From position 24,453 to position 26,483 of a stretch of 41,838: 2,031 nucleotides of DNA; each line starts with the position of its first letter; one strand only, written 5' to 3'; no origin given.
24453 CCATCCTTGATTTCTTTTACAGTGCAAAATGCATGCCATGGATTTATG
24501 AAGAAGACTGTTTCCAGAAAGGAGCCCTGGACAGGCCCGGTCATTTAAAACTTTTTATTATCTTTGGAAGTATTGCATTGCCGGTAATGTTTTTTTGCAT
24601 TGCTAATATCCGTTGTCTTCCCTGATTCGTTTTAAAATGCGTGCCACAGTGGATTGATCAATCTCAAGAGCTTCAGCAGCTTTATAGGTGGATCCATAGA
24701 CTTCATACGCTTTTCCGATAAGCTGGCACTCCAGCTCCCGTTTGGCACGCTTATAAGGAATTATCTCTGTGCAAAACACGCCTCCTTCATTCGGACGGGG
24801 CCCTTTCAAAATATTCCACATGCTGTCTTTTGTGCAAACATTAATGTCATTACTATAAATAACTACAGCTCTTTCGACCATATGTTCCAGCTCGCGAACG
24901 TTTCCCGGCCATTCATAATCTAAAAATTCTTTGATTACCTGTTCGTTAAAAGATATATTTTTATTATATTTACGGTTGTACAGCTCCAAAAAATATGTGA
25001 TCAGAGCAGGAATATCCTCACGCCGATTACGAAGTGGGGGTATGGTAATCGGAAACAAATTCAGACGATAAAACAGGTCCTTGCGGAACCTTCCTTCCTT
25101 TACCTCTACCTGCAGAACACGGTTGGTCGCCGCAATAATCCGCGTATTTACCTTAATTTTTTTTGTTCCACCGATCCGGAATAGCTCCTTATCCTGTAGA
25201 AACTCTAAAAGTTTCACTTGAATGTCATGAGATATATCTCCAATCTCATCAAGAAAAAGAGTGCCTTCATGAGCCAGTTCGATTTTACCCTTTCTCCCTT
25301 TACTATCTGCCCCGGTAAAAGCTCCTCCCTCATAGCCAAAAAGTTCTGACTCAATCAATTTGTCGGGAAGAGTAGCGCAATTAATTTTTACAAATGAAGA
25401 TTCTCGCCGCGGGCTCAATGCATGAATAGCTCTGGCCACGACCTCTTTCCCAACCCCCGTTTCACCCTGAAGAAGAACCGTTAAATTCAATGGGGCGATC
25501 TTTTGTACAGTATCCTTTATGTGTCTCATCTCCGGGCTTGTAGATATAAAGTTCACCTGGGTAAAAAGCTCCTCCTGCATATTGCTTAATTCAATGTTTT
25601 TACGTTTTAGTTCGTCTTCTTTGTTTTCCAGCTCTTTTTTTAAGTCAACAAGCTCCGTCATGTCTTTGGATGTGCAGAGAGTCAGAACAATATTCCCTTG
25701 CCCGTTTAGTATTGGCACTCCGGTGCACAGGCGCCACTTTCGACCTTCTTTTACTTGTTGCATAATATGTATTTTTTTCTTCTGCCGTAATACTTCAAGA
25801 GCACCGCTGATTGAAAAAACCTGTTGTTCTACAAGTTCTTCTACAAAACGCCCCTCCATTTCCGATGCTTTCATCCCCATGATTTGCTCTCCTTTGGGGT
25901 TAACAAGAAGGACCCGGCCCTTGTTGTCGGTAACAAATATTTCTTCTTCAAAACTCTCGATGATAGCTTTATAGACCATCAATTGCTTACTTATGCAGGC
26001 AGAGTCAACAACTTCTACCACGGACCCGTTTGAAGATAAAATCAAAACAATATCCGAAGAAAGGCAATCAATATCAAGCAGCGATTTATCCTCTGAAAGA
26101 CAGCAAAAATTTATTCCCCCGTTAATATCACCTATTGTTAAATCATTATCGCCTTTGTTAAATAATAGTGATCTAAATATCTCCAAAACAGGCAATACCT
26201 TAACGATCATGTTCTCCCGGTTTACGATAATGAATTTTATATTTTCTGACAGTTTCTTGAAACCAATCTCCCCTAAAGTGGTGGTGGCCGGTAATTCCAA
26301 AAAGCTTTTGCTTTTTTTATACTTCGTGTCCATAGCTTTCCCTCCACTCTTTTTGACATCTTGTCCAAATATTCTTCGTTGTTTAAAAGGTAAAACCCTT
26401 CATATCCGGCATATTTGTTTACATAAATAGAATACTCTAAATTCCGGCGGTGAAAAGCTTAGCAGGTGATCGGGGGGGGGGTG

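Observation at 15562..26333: Sigma-54 regulon: one PAS-AAA+ activator and three consensus -24/-12 promoters drive mttB, mtbB-corrinoid and the aminotransferase/pyl string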

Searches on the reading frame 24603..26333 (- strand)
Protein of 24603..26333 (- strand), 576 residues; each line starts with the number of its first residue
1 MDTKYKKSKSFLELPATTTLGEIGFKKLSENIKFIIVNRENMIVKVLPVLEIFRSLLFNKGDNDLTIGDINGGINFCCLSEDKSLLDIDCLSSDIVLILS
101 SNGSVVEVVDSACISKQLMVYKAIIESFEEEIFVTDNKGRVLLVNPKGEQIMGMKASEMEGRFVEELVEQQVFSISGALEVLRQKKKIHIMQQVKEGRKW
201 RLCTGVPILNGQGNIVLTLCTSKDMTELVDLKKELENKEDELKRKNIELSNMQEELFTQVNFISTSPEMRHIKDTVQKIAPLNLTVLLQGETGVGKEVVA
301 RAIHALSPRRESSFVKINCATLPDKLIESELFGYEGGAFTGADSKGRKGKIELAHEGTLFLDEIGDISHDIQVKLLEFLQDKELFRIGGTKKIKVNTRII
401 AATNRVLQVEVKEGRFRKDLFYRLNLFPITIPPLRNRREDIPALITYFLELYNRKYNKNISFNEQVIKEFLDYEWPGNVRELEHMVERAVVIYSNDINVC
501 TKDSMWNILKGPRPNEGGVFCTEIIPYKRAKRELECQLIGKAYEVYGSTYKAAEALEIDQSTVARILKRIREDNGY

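Call 12: search_protein_families(library=ncbifam, proteins=[window:24603-26333:-])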
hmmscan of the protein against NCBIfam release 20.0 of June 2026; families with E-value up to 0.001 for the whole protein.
window:24603-26333:- (576 aa): 35 families (the best 25 are shown)
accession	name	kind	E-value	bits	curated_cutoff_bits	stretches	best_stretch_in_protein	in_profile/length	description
NF041552.1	TF_PrdR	equivalog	1.3e-112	377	795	1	101-564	108-570/577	sigma-54 dependent transcriptional regulator PrdR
TIGR01817.1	nifA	equivalog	2e-101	340.4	528.85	1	188-496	125-431/534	nif-specific transcriptional activator NifA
NF003451.0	PRK05022.1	equivalog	1.8e-98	330.5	476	1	232-570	162-508/512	nitric oxide reductase transcriptional regulator NorR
TIGR02915.1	PEP_resp_reg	equivalog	8.6e-92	308.3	502.6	1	240-570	120-442/445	PEP-CTERM-box response regulator transcription factor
NF038308.1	RNA_repair_RtcR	equivalog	1.1e-89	301.7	650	1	235-494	155-423/530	RNA repair transcriptional activator RtcR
NF008469.0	PRK11361.1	equivalog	1.3e-85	287.8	714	1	242-499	125-382/461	acetoacetate metabolism transcriptional regulator AtoC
TIGR01818.1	ntrC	equivalog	3.8e-84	283.1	558.6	1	224-496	102-370/463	nitrogen regulation protein NR(I)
NF041906.1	V4R_TF_MobR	exception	1.1e-81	275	999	1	231-496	210-468/544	phenol degradation transcriptional regulator MobR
TIGR02329.1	propionate_PrpR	equivalog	3.8e-80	270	499.2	1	259-568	211-525/526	propionate catabolism operon regulatory protein PrpR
NF007689.0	PRK10365.1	equivalog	9.8e-78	261.9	760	1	243-496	125-375/441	sigma-54-dependent response regulator transcription factor ZraR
NF049963.1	RespRegFlgRCampy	domain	3.4e-76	256.8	750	1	242-503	115-376/429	fla regulon two-component system response regulator FlgR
NF041946.1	LuxO_transreg_Vib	equivalog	1.5e-75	254.8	800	1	245-496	118-369/463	quorum-sensing sigma-54 dependent transcriptional regulator LuxO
NF011958.0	PRK15429.1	equivalog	9.5e-75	252.5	830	1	248-494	366-613/692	formate hydrogenlyase transcriptional activator FlhA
NF011953.0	PRK15424.1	equivalog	3e-74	250.5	703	1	257-569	216-533/538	propionate catabolism operon regulatory protein PrpR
TIGR02974.1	phageshock_pspF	equivalog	4.1e-73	246.5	443.55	1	263-495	2-235/336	phage shock protein operon transcriptional activator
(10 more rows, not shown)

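Call 13: search_protein_families(library=pfam, proteins=[window:24603-26333:-])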
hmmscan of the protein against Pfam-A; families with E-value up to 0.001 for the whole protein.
window:24603-26333:- (576 aa): 11 families
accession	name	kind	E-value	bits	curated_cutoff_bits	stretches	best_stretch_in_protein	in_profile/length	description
PF00158.32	Sigma54_activat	-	7.5e-67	224.7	20.2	1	263-429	2-167/168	Sigma-54 interaction domain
PF25601.1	AAA_lid_14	-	4.2e-21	75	27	1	435-496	1-63/87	AAA+ ATPase lid domain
PF14532.12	Sigma54_activ_2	-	4.9e-19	69.4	25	1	265-434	3-138/138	Sigma-54 interaction domain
PF13426.13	PAS_9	-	5.6e-10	39.9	27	1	132-227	4-103/103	PAS domain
PF07728.20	AAA_5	-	5.6e-09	36.6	22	1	286-407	2-125/139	AAA domain (dynein-related subfamily)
PF00989.32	PAS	-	1.4e-08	35.2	22.6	1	121-224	3-112/113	PAS fold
PF01078.27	Mg_chelatase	-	2.9e-08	33.8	20.3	1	338-405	89-158/207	Magnesium chelatase, subunit ChlI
PF08448.16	PAS_4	-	3.5e-08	34.1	23.1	1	132-229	8-109/110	PAS fold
PF07724.20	AAA_2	-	8.7e-07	29.6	27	1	285-411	5-131/166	AAA domain (Cdc48 subfamily)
PF18024.7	HTH_50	-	1.3e-05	25.2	27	1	533-569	10-46/50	Helix-turn-helix domain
PF00004.35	AAA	-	7.6e-05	23.6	21.2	1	286-410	1-115/131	ATPase family associated with various cellular activities (AAA)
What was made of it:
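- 24603..26333 (-): Enhancer-binding protein: N-terminal domain of unknown type, PAS, sigma-54 AAA+ domain, HTH. Pfam PF00158 at 7.5e-67, plus PAS_9, AAA_lid_14 and HTH_50 (call 13).
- Checked: The activator at 24603-26333(-) has PAS, Sigma54_activat, AAA lid and HTH_50 domains (call 13).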
